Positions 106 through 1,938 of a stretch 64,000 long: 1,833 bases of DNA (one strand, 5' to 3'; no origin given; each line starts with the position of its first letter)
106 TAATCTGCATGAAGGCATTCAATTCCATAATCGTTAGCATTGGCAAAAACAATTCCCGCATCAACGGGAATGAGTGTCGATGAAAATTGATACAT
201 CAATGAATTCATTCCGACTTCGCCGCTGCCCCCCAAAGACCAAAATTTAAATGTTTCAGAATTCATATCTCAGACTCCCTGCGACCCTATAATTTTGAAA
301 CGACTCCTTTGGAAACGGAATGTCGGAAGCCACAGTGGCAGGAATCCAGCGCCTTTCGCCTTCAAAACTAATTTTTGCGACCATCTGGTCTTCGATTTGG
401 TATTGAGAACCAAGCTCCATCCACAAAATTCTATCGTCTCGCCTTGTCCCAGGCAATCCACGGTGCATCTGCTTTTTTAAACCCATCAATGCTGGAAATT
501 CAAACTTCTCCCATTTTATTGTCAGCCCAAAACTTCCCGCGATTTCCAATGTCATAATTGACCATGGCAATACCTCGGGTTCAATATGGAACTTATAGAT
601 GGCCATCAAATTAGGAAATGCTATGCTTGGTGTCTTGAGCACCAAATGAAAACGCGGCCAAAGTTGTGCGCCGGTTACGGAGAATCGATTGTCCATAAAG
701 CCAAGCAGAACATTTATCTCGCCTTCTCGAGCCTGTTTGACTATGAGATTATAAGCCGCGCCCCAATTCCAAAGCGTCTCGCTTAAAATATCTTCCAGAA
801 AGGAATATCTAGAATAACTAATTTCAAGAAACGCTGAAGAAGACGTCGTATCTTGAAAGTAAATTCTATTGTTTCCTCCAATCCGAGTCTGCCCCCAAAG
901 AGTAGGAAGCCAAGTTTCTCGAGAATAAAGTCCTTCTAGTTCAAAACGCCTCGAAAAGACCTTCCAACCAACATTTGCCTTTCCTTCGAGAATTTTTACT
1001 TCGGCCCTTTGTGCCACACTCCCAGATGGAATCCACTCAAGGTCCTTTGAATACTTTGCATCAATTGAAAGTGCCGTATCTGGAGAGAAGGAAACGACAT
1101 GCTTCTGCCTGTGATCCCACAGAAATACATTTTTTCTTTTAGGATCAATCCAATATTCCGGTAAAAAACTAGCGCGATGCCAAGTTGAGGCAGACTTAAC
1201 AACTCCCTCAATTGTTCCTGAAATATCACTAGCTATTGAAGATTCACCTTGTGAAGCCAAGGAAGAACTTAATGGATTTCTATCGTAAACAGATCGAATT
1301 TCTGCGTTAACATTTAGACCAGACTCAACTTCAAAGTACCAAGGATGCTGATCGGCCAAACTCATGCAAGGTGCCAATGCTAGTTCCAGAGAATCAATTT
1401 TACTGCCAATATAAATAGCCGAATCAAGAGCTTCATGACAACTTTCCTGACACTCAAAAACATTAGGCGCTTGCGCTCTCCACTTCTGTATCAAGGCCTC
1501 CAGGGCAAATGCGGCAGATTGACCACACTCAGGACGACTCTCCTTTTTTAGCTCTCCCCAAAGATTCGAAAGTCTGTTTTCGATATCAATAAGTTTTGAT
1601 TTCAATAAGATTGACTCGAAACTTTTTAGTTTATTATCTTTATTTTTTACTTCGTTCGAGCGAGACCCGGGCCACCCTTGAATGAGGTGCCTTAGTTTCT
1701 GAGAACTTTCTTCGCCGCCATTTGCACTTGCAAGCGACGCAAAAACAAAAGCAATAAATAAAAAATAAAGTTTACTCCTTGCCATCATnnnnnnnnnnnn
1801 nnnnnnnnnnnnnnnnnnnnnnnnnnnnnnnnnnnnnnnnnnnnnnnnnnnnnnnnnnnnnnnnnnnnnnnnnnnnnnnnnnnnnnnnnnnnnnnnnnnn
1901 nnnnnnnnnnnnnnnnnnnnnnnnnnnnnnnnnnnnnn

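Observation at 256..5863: PBP4-type DD-peptidase heads a translationally coupled five-gene envelope operon ending in an OM beta-barrel and running into RNase J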

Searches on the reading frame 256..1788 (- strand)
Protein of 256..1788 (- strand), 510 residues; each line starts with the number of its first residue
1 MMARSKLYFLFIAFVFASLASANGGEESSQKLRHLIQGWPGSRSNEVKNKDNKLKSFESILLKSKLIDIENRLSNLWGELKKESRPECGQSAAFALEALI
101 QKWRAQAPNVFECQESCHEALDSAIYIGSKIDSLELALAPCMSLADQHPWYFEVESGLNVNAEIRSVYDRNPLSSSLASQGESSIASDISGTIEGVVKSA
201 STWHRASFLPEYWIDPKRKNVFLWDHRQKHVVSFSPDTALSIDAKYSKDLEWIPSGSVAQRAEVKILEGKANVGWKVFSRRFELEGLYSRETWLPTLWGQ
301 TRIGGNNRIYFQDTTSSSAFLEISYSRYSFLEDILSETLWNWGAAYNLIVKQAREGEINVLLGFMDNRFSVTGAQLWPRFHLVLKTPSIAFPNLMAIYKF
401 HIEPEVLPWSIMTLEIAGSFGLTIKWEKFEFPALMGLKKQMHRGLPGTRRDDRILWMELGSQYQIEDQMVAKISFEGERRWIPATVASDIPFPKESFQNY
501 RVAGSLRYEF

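Call 5: search_protein_families(library=pfam, proteins=[window:256-1788:-], max_evalue=1)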
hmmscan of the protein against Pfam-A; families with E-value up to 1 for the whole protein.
window:256-1788:- (510 aa): 0 families

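Call 6: search_protein_families(library=ncbifam, proteins=[window:256-1788:-], max_evalue=1)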
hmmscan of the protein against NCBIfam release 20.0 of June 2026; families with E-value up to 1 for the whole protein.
window:256-1788:- (510 aa): 0 families

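Call 10: find_homologous_proteins(query=window:256-1788:-, max_evalue=0.001)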
Query window:256-1788:-: 8000 candidates shared short words with the query, none scored E <= 0.001.

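Call 20: predict_structure(protein=window:256-1788:-)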
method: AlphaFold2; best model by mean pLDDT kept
length: 510 residues; sequences in the alignment: 1
mean_pLDDT: 34.9   pTM: 0.24
mean pLDDT of the five models: 34.9, 30.5, 28.9, 27.5, 25.5
residues with pLDDT >= 90: 0; 70-90: 0; 50-70: 41; < 50: 469
segments of 3 or more residues with pLDDT < 50: 1-70, 83-96, 98-103, 106-118, 120-300, 304-306, 313-320, 337-340, 343-345, 356-510
pLDDT, mean of each block of 10 residues (from residue 1): 37 40 38 35 34 30 40 53 48 46 48 48 38 41 44 34 34 30 27 29 28 36 37 36 31 26 25 23 27 36 50 45 52 48 50 48 36 30 29 24 25 26 26 23 24 25 25 28 29 31 23
secondary structure, 60 per line:
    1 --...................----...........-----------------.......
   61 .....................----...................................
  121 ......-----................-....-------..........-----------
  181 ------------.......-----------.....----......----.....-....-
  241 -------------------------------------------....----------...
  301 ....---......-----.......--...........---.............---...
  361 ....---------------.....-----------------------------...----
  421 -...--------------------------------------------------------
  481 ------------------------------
elements in order: H3-21 H26-36 H54-81 H86-126 H132-147 H149-152 H160-169 H193-199 E211-215 E220-225 E230-234 H236-239 H284-287 E298-304 E308-313 E319-325 H328-338 H342-354 E358-364 E380-384 E414-416 E422-424

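Call 30: find_homologous_proteins(query=A1, max_evalue=0.001)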
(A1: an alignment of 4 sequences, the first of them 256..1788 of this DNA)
Query A1 (4 sequences): 8000 candidates shared short words with the query, none scored E <= 0.001.

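Call 52: search_solved_structures(query=A7, max_evalue=10)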
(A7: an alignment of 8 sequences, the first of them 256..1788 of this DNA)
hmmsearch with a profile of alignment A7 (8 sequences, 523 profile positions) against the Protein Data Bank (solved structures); distinct sequences matched with E-value up to 10: 2.
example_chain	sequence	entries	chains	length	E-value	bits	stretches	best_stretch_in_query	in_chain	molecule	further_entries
9kc5_F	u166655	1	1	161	0.41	12.7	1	63-106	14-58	Photosystem I reaction center subunit III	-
8b6j_F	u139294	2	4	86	1.7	10.6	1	88-137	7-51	Ubiquinol-cytochrome C reductase hinge protein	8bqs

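Call 57: search_protein_families(library=pfam, alignment_id=A7, max_evalue=0.1)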
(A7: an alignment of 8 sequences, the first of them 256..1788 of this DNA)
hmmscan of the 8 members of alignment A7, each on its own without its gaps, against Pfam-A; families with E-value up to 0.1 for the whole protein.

A. member 1, window:256-1788:- (510 aa): 0 families

B. families by the number of members that match (of 8 scanned): 1 family
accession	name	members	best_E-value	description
PF13505.12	OMP_b-brl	1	0.011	Outer membrane protein beta-barrel domain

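Call 64: search_protein_representatives(protein=window:256-1788:-)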
Query: 510 residues. Proteins with E-value up to 0.001 (for the whole library): 13; up to 1e-10: 10; up to 1e-30: 5. The best 13 are listed.
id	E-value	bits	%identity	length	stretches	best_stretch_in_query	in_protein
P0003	9.8e-167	572.1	100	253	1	259-510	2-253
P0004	1.2e-127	443.2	41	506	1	9-510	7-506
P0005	2.4e-114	399.3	38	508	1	14-510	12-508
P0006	1.2e-33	133.1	24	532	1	27-510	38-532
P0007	9.6e-33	130.1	25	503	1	32-510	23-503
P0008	1.6e-28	116.1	23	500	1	32-510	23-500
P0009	6.2e-25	104.3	23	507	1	7-510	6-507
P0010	1.1e-16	77.1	24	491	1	7-485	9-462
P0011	3.9e-14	68.7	33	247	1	345-510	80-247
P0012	3.7e-13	65.5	26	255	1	278-501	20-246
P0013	2.3e-08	49.7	32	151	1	365-510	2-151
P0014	1.3e-07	47.2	29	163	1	11-172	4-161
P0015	8.1e-07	44.5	21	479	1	10-484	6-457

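Call 66: find_encoding_contigs(protein=P0006, flank=8000, max_places=3)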
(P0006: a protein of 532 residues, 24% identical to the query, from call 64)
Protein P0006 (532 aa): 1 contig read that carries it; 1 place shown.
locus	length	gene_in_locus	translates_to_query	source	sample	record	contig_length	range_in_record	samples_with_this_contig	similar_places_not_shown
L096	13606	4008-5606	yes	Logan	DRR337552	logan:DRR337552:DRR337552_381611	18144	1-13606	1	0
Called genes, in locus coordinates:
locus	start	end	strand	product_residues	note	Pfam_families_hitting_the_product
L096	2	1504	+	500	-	?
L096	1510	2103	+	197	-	-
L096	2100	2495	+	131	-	-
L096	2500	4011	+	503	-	-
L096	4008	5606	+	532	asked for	-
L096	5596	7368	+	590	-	PF12706:Lactamase_B_2 (weak), PF22505:RNase_J_b_CASP, PF07521:RMMBL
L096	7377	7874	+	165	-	PF02580:Tyr_Deacylase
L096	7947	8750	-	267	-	-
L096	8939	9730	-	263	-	-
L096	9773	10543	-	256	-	-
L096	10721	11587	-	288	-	-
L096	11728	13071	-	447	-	PF00246:Peptidase_M14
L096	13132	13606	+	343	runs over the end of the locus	PF25455:Beta-barrel_CAF17_C (faint)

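Call 67: find_encoding_contigs(protein=window:256-1788:-, flank=3000, max_places=3)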
Protein window:256-1788:- (510 aa): no gene with exactly this product is on record in the collection.

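Call 68: find_encoding_contigs(protein=P0007, flank=8000, max_places=2)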
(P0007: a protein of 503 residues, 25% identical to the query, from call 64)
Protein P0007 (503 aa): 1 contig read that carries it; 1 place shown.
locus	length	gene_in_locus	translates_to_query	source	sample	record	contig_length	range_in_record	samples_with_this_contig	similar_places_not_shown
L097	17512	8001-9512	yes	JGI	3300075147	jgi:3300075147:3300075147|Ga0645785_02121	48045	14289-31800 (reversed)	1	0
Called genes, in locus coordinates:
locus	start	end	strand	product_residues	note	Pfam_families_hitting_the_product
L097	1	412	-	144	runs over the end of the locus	PF01467:CTP_transf_like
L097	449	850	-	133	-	-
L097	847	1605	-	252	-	PF04452:Methyltrans_RNA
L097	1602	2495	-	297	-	PF00072:Response_reg, PF00990:GGDEF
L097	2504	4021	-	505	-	PF00496:SBP_bac_5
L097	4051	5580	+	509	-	PF02113:Peptidase_S13, PF13354:Beta-lactamase2 (faint)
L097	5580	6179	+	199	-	-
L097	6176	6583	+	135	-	-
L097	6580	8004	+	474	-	-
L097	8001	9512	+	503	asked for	-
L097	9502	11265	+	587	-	PF12706:Lactamase_B_2 (weak), PF22505:RNase_J_b_CASP, PF07521:RMMBL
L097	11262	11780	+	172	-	PF02580:Tyr_Deacylase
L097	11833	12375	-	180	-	PF00583:Acetyltransf_1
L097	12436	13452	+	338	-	PF01844:HNH (weak)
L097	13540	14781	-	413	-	PF00246:Peptidase_M14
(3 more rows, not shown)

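Call 69: find_encoding_contigs(protein=P0010, flank=8000, max_places=2)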
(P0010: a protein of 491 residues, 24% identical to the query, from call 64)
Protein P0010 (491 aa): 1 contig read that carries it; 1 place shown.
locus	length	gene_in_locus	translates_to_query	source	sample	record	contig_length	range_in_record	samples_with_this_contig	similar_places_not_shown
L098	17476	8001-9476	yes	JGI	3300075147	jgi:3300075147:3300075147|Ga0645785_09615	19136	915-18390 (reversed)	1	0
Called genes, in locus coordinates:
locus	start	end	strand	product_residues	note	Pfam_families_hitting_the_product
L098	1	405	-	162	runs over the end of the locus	PF01467:CTP_transf_like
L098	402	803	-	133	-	-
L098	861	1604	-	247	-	PF04452:Methyltrans_RNA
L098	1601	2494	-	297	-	PF00072:Response_reg, PF00990:GGDEF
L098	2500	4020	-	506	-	PF00496:SBP_bac_5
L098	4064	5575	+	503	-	PF02113:Peptidase_S13, PF13354:Beta-lactamase2 (faint)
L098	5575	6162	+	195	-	-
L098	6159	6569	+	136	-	-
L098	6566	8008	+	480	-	-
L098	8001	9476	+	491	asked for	-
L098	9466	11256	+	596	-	PF23023:Anti-Pycsar_Apyc1 (weak), PF12706:Lactamase_B_2 (faint), PF22505:RNase_J_b_CASP, PF07521:RMMBL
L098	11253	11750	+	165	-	PF02580:Tyr_Deacylase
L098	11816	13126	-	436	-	PF00246:Peptidase_M14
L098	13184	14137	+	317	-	-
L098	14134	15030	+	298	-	PF02899:Phage_int_SAM_1, PF00589:Phage_integrase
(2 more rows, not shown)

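Call 70: find_encoding_contigs(protein=P0015, flank=8000, max_places=2)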
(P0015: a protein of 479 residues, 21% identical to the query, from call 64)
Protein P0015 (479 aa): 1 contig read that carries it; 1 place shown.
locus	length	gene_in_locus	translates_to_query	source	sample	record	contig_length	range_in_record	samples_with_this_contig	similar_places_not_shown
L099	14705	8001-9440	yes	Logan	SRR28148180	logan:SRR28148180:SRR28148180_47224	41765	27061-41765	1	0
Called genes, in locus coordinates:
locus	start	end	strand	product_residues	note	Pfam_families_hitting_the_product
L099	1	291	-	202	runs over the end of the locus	PF00300:His_Phos_1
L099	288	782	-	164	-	PF01467:CTP_transf_like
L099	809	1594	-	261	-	PF04452:Methyltrans_RNA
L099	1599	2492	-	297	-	PF00072:Response_reg, PF00990:GGDEF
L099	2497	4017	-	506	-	PF00496:SBP_bac_5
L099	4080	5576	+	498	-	PF02113:Peptidase_S13, PF13354:Beta-lactamase2 (faint)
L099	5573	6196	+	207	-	-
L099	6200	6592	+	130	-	-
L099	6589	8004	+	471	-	-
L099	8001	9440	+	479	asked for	-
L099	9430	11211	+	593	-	PF00753:Lactamase_B (weak), PF22505:RNase_J_b_CASP, PF07521:RMMBL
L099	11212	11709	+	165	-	PF02580:Tyr_Deacylase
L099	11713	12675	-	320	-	PF15542:Ntox50 (faint)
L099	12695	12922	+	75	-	-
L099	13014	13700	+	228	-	-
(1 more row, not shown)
